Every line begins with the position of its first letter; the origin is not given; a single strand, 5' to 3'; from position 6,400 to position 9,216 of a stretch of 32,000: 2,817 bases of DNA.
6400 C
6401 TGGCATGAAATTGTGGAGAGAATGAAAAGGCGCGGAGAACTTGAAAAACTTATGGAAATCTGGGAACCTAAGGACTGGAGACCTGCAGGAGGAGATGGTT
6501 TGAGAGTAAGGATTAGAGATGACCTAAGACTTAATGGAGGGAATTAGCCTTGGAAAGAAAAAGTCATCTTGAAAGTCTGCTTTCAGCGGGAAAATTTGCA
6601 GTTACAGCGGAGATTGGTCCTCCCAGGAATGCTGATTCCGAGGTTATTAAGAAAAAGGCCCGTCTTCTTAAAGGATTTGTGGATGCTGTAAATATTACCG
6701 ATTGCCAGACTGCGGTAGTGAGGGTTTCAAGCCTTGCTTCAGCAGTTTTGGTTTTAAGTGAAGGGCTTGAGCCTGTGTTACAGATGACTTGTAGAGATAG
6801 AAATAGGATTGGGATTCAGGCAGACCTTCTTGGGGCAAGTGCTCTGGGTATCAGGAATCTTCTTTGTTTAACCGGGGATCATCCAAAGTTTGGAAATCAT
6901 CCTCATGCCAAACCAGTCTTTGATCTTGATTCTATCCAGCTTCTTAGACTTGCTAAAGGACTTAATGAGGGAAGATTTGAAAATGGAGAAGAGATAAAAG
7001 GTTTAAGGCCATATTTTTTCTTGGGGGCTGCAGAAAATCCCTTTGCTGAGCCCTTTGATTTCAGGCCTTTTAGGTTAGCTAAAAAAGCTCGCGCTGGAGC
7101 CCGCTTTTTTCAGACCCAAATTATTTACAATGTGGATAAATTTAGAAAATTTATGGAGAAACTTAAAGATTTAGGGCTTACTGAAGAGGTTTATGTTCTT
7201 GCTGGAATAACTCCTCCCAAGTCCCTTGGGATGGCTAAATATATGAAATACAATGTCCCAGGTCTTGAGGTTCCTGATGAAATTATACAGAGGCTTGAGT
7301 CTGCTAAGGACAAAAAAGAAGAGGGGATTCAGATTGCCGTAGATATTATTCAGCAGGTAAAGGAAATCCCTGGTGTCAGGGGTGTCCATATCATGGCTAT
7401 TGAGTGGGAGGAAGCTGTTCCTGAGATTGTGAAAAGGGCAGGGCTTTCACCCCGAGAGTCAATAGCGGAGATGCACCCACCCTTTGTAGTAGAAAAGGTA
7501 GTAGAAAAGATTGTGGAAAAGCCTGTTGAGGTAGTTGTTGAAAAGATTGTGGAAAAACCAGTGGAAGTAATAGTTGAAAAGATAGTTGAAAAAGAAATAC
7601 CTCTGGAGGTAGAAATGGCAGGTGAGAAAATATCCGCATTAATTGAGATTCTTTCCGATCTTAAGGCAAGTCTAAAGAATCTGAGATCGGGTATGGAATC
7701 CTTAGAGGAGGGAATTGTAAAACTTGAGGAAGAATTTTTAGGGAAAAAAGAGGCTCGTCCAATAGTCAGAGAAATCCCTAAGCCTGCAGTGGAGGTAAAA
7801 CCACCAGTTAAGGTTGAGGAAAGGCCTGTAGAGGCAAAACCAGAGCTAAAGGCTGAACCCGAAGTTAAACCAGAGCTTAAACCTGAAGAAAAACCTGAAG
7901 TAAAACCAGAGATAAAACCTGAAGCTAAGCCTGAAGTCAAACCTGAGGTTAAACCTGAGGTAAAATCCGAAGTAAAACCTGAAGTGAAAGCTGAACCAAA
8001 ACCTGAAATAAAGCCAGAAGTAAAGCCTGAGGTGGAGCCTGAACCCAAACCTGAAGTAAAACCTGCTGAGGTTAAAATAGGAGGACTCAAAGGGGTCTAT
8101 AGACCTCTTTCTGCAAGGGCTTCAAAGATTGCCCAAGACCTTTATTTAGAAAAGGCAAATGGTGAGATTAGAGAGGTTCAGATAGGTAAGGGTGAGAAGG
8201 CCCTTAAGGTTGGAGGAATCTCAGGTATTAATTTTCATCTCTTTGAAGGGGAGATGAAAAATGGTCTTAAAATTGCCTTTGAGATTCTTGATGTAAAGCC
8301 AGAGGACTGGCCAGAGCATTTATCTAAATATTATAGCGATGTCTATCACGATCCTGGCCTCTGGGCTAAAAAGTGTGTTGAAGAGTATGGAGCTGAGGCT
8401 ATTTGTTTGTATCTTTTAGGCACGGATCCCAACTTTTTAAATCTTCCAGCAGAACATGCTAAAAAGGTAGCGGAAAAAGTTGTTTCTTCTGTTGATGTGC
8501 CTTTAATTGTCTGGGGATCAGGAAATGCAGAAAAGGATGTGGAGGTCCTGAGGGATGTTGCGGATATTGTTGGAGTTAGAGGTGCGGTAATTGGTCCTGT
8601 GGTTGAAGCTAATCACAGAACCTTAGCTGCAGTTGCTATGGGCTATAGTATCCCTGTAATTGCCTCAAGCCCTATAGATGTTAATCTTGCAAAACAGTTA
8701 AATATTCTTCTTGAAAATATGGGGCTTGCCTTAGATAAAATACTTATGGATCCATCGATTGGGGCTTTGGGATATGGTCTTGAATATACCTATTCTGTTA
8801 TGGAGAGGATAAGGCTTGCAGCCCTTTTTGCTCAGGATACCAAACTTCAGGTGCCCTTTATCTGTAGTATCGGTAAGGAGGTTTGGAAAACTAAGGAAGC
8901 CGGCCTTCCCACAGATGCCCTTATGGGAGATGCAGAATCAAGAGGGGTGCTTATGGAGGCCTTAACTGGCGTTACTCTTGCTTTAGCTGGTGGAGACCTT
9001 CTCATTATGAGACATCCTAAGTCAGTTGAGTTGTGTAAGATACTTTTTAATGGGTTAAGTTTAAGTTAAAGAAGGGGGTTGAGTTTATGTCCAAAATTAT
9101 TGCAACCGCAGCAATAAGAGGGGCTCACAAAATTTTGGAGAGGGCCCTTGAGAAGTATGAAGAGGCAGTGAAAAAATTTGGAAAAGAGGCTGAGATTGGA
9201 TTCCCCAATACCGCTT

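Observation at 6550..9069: MetF and the corrinoid-protein small subunit AcsD are fused into one 839-aa polypeptide through a long non-globular tether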

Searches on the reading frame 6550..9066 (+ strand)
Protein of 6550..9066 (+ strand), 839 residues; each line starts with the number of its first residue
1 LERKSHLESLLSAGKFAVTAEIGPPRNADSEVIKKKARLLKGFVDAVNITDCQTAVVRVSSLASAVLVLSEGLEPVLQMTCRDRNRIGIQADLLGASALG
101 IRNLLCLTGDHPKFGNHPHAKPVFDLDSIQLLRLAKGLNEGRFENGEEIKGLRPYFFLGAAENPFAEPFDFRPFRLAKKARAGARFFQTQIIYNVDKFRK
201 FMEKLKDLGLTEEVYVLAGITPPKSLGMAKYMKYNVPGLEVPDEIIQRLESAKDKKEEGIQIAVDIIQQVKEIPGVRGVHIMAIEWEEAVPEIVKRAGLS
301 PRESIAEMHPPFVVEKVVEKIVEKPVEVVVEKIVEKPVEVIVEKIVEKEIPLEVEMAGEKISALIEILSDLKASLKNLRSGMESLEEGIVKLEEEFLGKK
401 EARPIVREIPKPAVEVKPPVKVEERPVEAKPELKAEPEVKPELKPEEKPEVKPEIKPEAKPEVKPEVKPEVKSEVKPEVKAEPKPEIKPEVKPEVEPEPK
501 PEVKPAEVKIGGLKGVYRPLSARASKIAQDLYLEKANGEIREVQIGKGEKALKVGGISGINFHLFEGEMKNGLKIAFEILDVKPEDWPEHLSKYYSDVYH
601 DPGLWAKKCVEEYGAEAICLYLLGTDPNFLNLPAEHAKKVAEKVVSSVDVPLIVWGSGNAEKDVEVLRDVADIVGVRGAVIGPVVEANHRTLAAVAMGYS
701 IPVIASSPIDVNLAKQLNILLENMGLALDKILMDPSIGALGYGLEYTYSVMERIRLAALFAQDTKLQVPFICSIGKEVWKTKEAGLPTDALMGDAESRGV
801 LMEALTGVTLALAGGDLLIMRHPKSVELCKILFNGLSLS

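Call 3: search_protein_families(library=pfam, proteins=[window:6550-9066:+], max_evalue=0.01)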
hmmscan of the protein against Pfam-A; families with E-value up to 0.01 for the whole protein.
window:6550-9066:+ (839 aa): 3 families
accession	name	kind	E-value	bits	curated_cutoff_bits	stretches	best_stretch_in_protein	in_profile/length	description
PF02219.23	MTHFR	-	5.9e-40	137.8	24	1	7-298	2-287/287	Methylenetetrahydrofolate reductase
PF03599.22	CdhD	-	8.7e-39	133.8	24.8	1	542-783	1-223/387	CO dehydrogenase/acetyl-CoA synthase delta subunit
PF05887.16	Trypan_PARP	-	0.0043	17.5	100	1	450-509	58-117/134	Procyclic acidic repetitive protein (PARP)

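Call 6: search_protein_families(library=ncbifam, proteins=[window:6550-9066:+], max_evalue=0.0001)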
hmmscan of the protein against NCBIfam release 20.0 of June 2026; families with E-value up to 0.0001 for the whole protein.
window:6550-9066:+ (839 aa): 10 families
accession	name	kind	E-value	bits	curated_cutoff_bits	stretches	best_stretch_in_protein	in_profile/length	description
NF003377.0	PRK04452.1-3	subfamily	9.1e-129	430.2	527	1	533-837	7-313/432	acetyl-CoA decarbonylase/synthase complex subunit delta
NF003376.0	PRK04452.1-2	subfamily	1.6e-108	362.2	280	1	533-836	7-311/313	acetyl-CoA decarbonylase/synthase complex subunit delta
NF040759.1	WLP_AcsD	exception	1.1e-83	281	430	1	534-835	6-310/312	acetyl-CoA decarbonylase/synthase complex subunit delta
NF006396.0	PRK08645.1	equivalog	6.2e-70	236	453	1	3-283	310-587/611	bifunctional homocysteine S-methyltransferase/methylenetetrahydrofolate reductase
NF003375.0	PRK04452.1-1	subfamily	1.3e-68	232.1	488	1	537-834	113-421/442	acetyl-CoA decarbonylase/synthase complex subunit delta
TIGR00381.1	cdhD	equivalog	2.1e-64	217.7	252.9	1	530-837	65-374/389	CO dehydrogenase/acetyl-CoA synthase subunit delta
NF003378.0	PRK04452.1-4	subfamily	4.4e-61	206.8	634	1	525-831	57-360/384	acetyl-CoA decarbonylase/synthase complex subunit delta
TIGR00676.1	fadh2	equivalog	6.2e-20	71.7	293.7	1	21-296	4-273/275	methylenetetrahydrofolate reductase [NAD(P)H]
TIGR00677.1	fadh2_euk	equivalog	1.2e-19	70.7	310.05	1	69-300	56-278/281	methylenetetrahydrofolate reductase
NF003195.0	PRK04165.1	equivalog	6.9e-09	35.1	306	1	536-829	57-305/450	acetyl-CoA decarbonylase/synthase complex subunit gamma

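Call 7: find_homologous_proteins(query=window:6550-9066:+, max_evalue=1e-20)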
Query window:6550-9066:+ (839 aa): 840 proteins with E <= 1e-20 among 8000 candidates; the best 120 are listed.
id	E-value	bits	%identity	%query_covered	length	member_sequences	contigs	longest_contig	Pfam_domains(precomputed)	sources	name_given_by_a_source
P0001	0.0e+0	1477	80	100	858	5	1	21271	PF02219.24,PF03599.23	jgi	-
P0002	0.0e+0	1424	77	100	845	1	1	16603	PF02219.24,PF03599.23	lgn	-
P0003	0.0e+0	1418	77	100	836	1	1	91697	PF02219.24,PF03599.23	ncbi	-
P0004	0.0e+0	1398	77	100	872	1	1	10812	PF02219.24,PF03599.23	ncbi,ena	-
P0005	0.0e+0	1388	75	100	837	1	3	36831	PF02219.24,PF03599.23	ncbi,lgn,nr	ncbi:MAG: acetyl-CoA decarbonylase/synthase complex subunit delta [Caldimicrobium sp.]|nr:acetyl-CoA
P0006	0.0e+0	1380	76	100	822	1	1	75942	PF02219.24,PF03599.23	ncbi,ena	-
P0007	0.0e+0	1371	73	100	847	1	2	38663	PF02219.24,PF03599.23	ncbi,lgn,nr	ncbi:MAG: acetyl-CoA decarbonylase/synthase complex subunit delta [Caldimicrobium sp.]|nr:acetyl-CoA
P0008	0.0e+0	1289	59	57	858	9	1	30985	PF02219.24,PF03599.23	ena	-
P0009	0.0e+0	1285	68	100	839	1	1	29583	PF02219.24,PF03599.23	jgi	jgi:CO dehydrogenase/acetyl-CoA synthase delta subunit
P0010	0.0e+0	1284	74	43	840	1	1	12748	PF02219.24,PF03599.23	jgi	jgi:CO dehydrogenase/acetyl-CoA synthase delta subunit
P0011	0.0e+0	1282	70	100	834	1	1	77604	PF02219.24,PF03599.23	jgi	jgi:CO dehydrogenase/acetyl-CoA synthase delta subunit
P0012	0.0e+0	1282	68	100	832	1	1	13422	PF02219.24,PF03599.23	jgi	jgi:CO dehydrogenase/acetyl-CoA synthase delta subunit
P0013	0.0e+0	1277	68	100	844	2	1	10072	PF02219.24,PF03599.23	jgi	jgi:CO dehydrogenase/acetyl-CoA synthase delta subunit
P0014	0.0e+0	1272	77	38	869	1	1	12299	PF02219.24,PF03599.23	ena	-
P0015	0.0e+0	1268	69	100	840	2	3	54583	PF02219.24,PF03599.23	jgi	jgi:CO dehydrogenase/acetyl-CoA synthase delta subunit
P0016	0.0e+0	1265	67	100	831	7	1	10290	PF02219.24,PF03599.23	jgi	jgi:CO dehydrogenase/acetyl-CoA synthase delta subunit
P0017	0.0e+0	1263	69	99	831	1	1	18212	PF02219.24,PF03599.23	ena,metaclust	metaclust:\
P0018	0.0e+0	1262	69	99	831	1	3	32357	PF02219.24,PF03599.23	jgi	-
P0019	0.0e+0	1253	63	57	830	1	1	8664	PF02219.24,PF03599.23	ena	-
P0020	0.0e+0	1234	70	50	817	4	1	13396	PF02219.24,PF03599.23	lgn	-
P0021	0.0e+0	1211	65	100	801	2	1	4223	PF02219.24,PF03599.23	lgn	-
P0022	0.0e+0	1164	64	100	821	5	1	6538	PF02219.24,PF03599.23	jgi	-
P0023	0.0e+0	1121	62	100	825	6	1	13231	PF02219.24,PF03599.23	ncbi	-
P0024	0.0e+0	1109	62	100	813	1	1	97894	PF02219.24,PF03599.23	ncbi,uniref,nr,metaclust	ncbi:acetyl-CoA decarbonylase/synthase complex subunit delta [Thermosulfurimonas dismutans]|uniref:M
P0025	0.0e+0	1105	77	52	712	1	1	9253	PF02219.24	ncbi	ncbi:MAG: methylenetetrahydrofolate reductase, partial [Caldimicrobium sp.]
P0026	0.0e+0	1098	70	41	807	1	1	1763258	PF02219.24,PF03599.23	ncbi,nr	ncbi:acetyl-CoA decarbonylase/synthase complex subunit delta [Thermosulfurimonas marina]|nr:acetyl-C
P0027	0.0e+0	1085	71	40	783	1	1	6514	PF02219.24,PF03599.23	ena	-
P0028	0.0e+0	1067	59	99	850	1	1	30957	PF02219.24,PF03599.23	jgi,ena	-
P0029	0.0e+0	1037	58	99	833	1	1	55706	PF02219.24,PF03599.23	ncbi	-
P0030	0.0e+0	1035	58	99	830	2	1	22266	PF02219.24,PF03599.23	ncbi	-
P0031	0.0e+0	1021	63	47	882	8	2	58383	PF02219.24,PF03599.23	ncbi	-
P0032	3.3e-298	1009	66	38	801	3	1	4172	PF02219.24,PF03599.23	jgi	-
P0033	7.5e-298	1008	59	99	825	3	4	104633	PF02219.24,PF03599.23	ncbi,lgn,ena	-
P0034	2.6e-297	1007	57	99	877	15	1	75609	PF02219.24,PF03599.23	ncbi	-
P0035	1.1e-295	1001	64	47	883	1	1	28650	PF14559.13,PF02219.24,PF00515.35,PF13428.13,PF07719.24,PF03599.23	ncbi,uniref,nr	ncbi:acetyl-CoA decarbonylase/synthase complex subunit delta [Thermodesulfatator autotrophicus]|unir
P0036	4.9e-294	996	59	54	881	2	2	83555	PF02219.24,PF03599.23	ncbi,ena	-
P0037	1.4e-293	994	56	99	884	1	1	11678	PF14559.13,PF02219.24,PF03599.23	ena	-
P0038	3.8e-293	993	65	38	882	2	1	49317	PF14559.13,PF02219.24,PF13428.13,PF03599.23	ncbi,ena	-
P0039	4.7e-293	992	61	47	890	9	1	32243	PF14559.13,PF02219.24,PF07719.24,PF03599.23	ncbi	-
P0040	5.2e-292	989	54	99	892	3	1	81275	PF14559.13,PF02219.24,PF03599.23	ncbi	ncbi:acetyl-CoA decarbonylase/synthase complex subunit delta [Thermodesulfatator indicus]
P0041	6.3e-292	989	61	49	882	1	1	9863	PF02219.24,PF03599.23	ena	-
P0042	8.9e-292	988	61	50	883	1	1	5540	PF14559.13,PF02219.24,PF03599.23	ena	-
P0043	2.1e-291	987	64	41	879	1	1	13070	PF02219.24,PF03599.23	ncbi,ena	-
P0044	5.8e-291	986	60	43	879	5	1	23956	PF02219.24,PF07719.24,PF03599.23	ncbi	-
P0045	1.0e-289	981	59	52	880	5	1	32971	PF02219.24,PF03599.23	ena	-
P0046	6.2e-282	956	64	38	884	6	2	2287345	PF14559.13,PF02219.24,PF00515.35,PF13432.13,PF13181.13,PF07719.24,PF03599.23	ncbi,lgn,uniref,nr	ncbi:acetyl-CoA decarbonylase/synthase complex subunit delta [Thermosulfuriphilus ammonigenes]|unire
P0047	6.9e-281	952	60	47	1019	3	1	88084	PF02219.24,PF13414.13,PF00515.35,PF07719.24,PF03599.23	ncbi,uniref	ncbi:MAG: acetyl-CoA decarbonylase/synthase complex subunit delta [Dissulfurimicrobium sp.]|uniref:a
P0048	1.8e-279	948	59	51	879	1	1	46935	PF14559.13,PF02219.24,PF13432.13,PF13428.13,PF07719.24,PF03599.23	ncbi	ncbi:acetyl-CoA decarbonylase/synthase complex subunit delta [Thermosulfuriphilus sp.]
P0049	1.7e-278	944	68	38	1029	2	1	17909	PF02219.24,PF13414.13,PF00515.35,PF13181.13,PF07719.24,PF03599.23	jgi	jgi:CO dehydrogenase/acetyl-CoA synthase delta subunit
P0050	3.2e-278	943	55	50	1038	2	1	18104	PF02219.24,PF13414.13,PF00515.35,PF13428.13,PF13181.13,PF07719.24,PF03599.23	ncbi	-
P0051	8.2e-276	935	68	38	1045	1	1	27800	PF23914.2,PF02219.24,PF13414.13,PF13176.13,PF13428.13,PF14559.13,PF00515.35,PF13424.13,PF13432.13,PF13429.13,PF13181.13,PF07719.24,PF03599.23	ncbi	-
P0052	2.3e-274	931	64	43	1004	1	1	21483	PF02219.24,PF03599.23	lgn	-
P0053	7.4e-274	929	69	39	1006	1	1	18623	PF02219.24,PF03599.23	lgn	-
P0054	1.1e-273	928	68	38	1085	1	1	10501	PF02219.24,PF00515.35,PF13181.13,PF07719.24,PF03599.23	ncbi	-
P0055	2.3e-273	927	65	38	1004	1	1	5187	PF23914.2,PF02219.24,PF00515.35,PF07719.24,PF03599.23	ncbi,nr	ncbi:MAG: acetyl-CoA decarbonylase/synthase complex subunit delta [Thermodesulfobacteriota bacterium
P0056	6.5e-273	926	68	38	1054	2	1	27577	PF23914.2,PF02219.24,PF13414.13,PF13428.13,PF14559.13,PF24575.2,PF00515.35,PF13424.13,PF13432.13,PF13181.13,PF07719.24,PF03599.23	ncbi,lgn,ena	-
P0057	8.9e-273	925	68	38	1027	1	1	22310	PF02219.24,PF13414.13,PF00515.35,PF13181.13,PF07719.24,PF03599.23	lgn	-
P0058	9.5e-273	925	56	49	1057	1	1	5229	PF02219.24,PF13414.13,PF00515.35,PF13181.13,PF07719.24,PF03599.23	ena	-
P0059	1.1e-272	925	65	43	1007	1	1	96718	PF02219.24,PF03599.23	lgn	-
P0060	1.5e-272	925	71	36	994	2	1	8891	PF02219.24,PF00515.35,PF03599.23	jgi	-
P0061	2.0e-272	924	71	36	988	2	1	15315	PF02219.24,PF13414.13,PF03599.23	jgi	-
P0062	2.2e-272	924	75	36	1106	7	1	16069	PF14559.13,PF02219.24,PF13414.13,PF00515.35,PF13428.13,PF13181.13,PF07719.24,PF03599.23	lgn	-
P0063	2.8e-272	924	63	40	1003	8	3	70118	PF02219.24,PF00515.35,PF07719.24,PF03599.23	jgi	-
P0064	2.9e-272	924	61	45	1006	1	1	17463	PF02219.24,PF03599.23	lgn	-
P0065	7.7e-272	922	64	40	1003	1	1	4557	PF23914.2,PF02219.24,PF13414.13,PF00515.35,PF07719.24,PF03599.23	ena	-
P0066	8.3e-272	922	61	45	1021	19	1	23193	PF02219.24,PF03599.23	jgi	-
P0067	1.2e-271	922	69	39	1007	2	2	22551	PF02219.24,PF03599.23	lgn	-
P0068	3.9e-271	920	63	40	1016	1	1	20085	PF02219.24,PF13414.13,PF00515.35,PF13181.13,PF07719.24,PF03599.23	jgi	jgi:CO dehydrogenase/acetyl-CoA synthase delta subunit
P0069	3.9e-271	920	57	46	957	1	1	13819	PF23914.2,PF02219.24,PF13414.13,PF00515.35,PF13432.13,PF13428.13,PF13429.13,PF13181.13,PF07719.24,PF03599.23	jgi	jgi:CO dehydrogenase/acetyl-CoA synthase delta subunit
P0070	5.7e-271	919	57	46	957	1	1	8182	PF23914.2,PF02219.24,PF13414.13,PF00515.35,PF13432.13,PF13428.13,PF13429.13,PF13181.13,PF07719.24,PF03599.23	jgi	jgi:CO dehydrogenase/acetyl-CoA synthase delta subunit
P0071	1.2e-270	918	60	47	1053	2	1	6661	PF02219.24,PF00515.35,PF13428.13,PF13181.13,PF07719.24,PF03599.23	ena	-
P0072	1.4e-270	918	65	38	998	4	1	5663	PF23914.2,PF02219.24,PF13414.13,PF00515.35,PF07719.24,PF03599.23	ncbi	-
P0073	1.6e-270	918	58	49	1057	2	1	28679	PF23914.2,PF02219.24,PF13414.13,PF00515.35,PF13181.13,PF07719.24,PF03599.23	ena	-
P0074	2.4e-270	917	59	47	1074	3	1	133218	PF02219.24,PF13414.13,PF00515.35,PF13181.13,PF07719.24,PF03599.23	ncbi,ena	-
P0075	2.5e-270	917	62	40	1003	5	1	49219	PF23914.2,PF02219.24,PF13414.13,PF00515.35,PF13428.13,PF07719.24,PF03599.23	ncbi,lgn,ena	-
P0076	3.7e-270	917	65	38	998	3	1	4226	PF23914.2,PF02219.24,PF13414.13,PF00515.35,PF13181.13,PF07719.24,PF03599.23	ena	-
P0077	5.8e-270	916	63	40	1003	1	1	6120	PF02219.24,PF13414.13,PF00515.35,PF13432.13,PF13428.13,PF07719.24,PF03599.23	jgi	jgi:CO dehydrogenase/acetyl-CoA synthase delta subunit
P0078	5.8e-270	916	63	40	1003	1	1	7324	PF02219.24,PF13414.13,PF00515.35,PF13428.13,PF07719.24,PF03599.23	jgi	jgi:CO dehydrogenase/acetyl-CoA synthase delta subunit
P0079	7.0e-270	916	63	40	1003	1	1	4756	PF02219.24,PF13414.13,PF00515.35,PF13428.13,PF07719.24,PF03599.23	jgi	jgi:CO dehydrogenase/acetyl-CoA synthase delta subunit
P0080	7.8e-270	916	56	49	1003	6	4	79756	PF23914.2,PF02219.24,PF00515.35,PF13176.13,PF13181.13,PF07719.24,PF03599.23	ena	-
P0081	1.3e-269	915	70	36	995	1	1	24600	PF02219.24,PF00515.35,PF03599.23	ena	-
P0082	1.7e-269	915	68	38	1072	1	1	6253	PF02219.24,PF13414.13,PF00515.35,PF13428.13,PF13429.13,PF13181.13,PF07719.24,PF03599.23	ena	-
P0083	1.7e-269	914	57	45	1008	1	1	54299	PF23914.2,PF02219.24,PF13428.13,PF07719.24,PF03599.23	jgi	jgi:5,10-methylenetetrahydrofolate reductase/CO dehydrogenase/acetyl-CoA synthase delta subunit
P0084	2.0e-269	914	63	39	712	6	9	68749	PF02219.24,PF03599.23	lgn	-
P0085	2.5e-269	914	68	38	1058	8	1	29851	PF02219.24,PF13414.13,PF00515.35,PF13181.13,PF07719.24,PF03599.23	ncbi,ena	-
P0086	3.0e-269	914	65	43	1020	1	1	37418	PF02219.24,PF03599.23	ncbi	-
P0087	3.1e-269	914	65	38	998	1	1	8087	PF02219.24,PF00515.35,PF07719.24,PF03599.23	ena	-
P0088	5.0e-269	913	66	38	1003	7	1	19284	PF23914.2,PF02219.24,PF13414.13,PF00515.35,PF13428.13,PF13181.13,PF07719.24,PF03599.23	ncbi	ncbi:MAG: acetyl-CoA decarbonylase/synthase complex subunit delta [Dissulfuribacterales bacterium]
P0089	5.1e-269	913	65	38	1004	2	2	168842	PF02219.24,PF00515.35,PF07719.24,PF03599.23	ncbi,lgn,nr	ncbi:MAG: hypothetical protein AVO38_03895 [delta proteobacterium ML8_D]|nr:MAG: hypothetical protei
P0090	6.0e-269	913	68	38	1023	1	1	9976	PF23914.2,PF02219.24,PF13414.13,PF00515.35,PF13181.13,PF07719.24,PF03599.23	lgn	-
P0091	9.8e-269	912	56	51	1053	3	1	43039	PF02219.24,PF13414.13,PF00515.35,PF13424.13,PF13181.13,PF07719.24,PF03599.23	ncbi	-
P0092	9.8e-269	912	59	45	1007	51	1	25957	PF23914.2,PF02219.24,PF13414.13,PF00515.35,PF13428.13,PF13181.13,PF07719.24,PF03599.23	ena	-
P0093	1.3e-268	912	65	40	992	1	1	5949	PF02219.24,PF13414.13,PF00515.35,PF13428.13,PF13181.13,PF07719.24,PF03599.23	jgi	jgi:CO dehydrogenase/acetyl-CoA synthase delta subunit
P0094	1.7e-268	911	68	36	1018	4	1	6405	PF23914.2,PF02219.24,PF07719.24,PF03599.23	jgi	jgi:CO dehydrogenase/acetyl-CoA synthase delta subunit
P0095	1.9e-268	911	69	39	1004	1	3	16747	PF02219.24,PF03599.23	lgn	-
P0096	1.9e-268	911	61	44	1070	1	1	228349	PF23914.2,PF02219.24,PF13414.13,PF00515.35,PF13181.13,PF07719.24,PF03599.23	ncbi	-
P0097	6.5e-268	909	67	38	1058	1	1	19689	PF14559.13,PF23914.2,PF02219.24,PF13414.13,PF00515.35,PF13424.13,PF13432.13,PF13428.13,PF13181.13,PF07719.24,PF03599.23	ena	-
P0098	6.7e-268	909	58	48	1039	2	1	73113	PF23914.2,PF02219.24,PF13414.13,PF00515.35,PF13428.13,PF13181.13,PF07719.24,PF03599.23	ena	-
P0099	6.8e-268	909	56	49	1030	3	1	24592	PF14559.13,PF02219.24,PF00515.35,PF13181.13,PF07719.24,PF03599.23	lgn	-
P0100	9.3e-268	909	74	36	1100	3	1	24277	PF14559.13,PF02219.24,PF13414.13,PF00515.35,PF13428.13,PF13181.13,PF07719.24,PF03599.23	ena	-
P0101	1.1e-267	909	57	51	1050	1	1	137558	PF23914.2,PF02219.24,PF13414.13,PF00515.35,PF13181.13,PF07719.24,PF03599.23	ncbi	-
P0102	1.1e-267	908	68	38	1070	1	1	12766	PF23914.2,PF02219.24,PF13414.13,PF00515.35,PF13428.13,PF13429.13,PF13181.13,PF07719.24,PF03599.23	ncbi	-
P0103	1.5e-267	908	63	40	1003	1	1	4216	PF23914.2,PF02219.24,PF13414.13,PF00515.35,PF07719.24,PF03599.23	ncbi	-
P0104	1.7e-267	908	63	38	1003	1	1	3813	PF23914.2,PF02219.24,PF13414.13,PF00515.35,PF07719.24,PF03599.23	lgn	-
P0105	2.1e-267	908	71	36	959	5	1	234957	PF02219.24,PF03599.23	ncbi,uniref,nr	ncbi:acetyl-CoA decarbonylase/synthase complex subunit delta [Dissulfurirhabdus thermomarina]|uniref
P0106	2.1e-267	908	55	51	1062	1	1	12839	PF14559.13,PF02219.24,PF13414.13,PF00515.35,PF13428.13,PF13181.13,PF07719.24,PF03599.23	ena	-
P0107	3.9e-267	907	64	38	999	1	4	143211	PF02219.24,PF13414.13,PF00515.35,PF07719.24,PF03599.23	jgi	jgi:methionine synthase / methylenetetrahydrofolate reductase(NADPH)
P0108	4.9e-267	906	55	50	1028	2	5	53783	PF14559.13,PF23914.2,PF02219.24,PF13414.13,PF00515.35,PF13428.13,PF13181.13,PF07719.24,PF03599.23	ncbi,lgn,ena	-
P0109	5.8e-267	906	68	39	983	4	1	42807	PF02219.24,PF00515.35,PF03599.23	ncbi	-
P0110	7.1e-267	906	63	40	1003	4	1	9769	PF02219.24,PF00515.35,PF13181.13,PF07719.24,PF03599.23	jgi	-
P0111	8.9e-267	906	68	38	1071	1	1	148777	PF14559.13,PF24575.2,PF02219.24,PF13414.13,PF00515.35,PF13181.13,PF07719.24,PF03599.23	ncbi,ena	-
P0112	9.3e-267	905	64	38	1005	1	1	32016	PF23914.2,PF02219.24,PF13414.13,PF00515.35,PF13429.13,PF13181.13,PF07719.24,PF03599.23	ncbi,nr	ncbi:MAG: acetyl-CoA decarbonylase/synthase complex subunit delta [Deltaproteobacteria bacterium]|nr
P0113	1.9e-266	904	68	38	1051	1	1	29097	PF14559.13,PF24575.2,PF23914.2,PF02219.24,PF13414.13,PF00515.35,PF13432.13,PF13181.13,PF07719.24,PF03599.23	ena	-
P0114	2.1e-266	904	65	38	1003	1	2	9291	PF23914.2,PF02219.24,PF13414.13,PF00515.35,PF07719.24,PF03599.23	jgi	jgi:CO dehydrogenase/acetyl-CoA synthase delta subunit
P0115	2.9e-266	904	67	40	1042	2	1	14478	PF14559.13,PF02219.24,PF13414.13,PF00515.35,PF13181.13,PF07719.24,PF03599.23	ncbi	-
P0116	3.0e-266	904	58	47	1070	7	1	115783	PF14559.13,PF23914.2,PF02219.24,PF13414.13,PF00515.35,PF13424.13,PF13176.13,PF13428.13,PF13181.13,PF07719.24,PF03599.23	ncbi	-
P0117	4.8e-266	903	66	38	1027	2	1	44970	PF02219.24,PF00515.35,PF07719.24,PF03599.23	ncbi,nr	ncbi:MAG: acetyl-CoA decarbonylase/synthase complex subunit delta [Desulfobacteraceae bacterium]|nr:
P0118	6.1e-266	903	59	47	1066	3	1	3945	PF14559.13,PF23914.2,PF02219.24,PF13414.13,PF00515.35,PF13424.13,PF13428.13,PF13181.13,PF07719.24,PF03599.23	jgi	jgi:CO dehydrogenase/acetyl-CoA synthase delta subunit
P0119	7.7e-266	902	68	38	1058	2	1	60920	PF23914.2,PF02219.24,PF13414.13,PF00515.35,PF13424.13,PF13432.13,PF13428.13,PF13181.13,PF07719.24,PF03599.23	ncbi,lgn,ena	-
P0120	9.0e-266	902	67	38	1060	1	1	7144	PF02219.24,PF13414.13,PF00515.35,PF13181.13,PF07719.24,PF03599.23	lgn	-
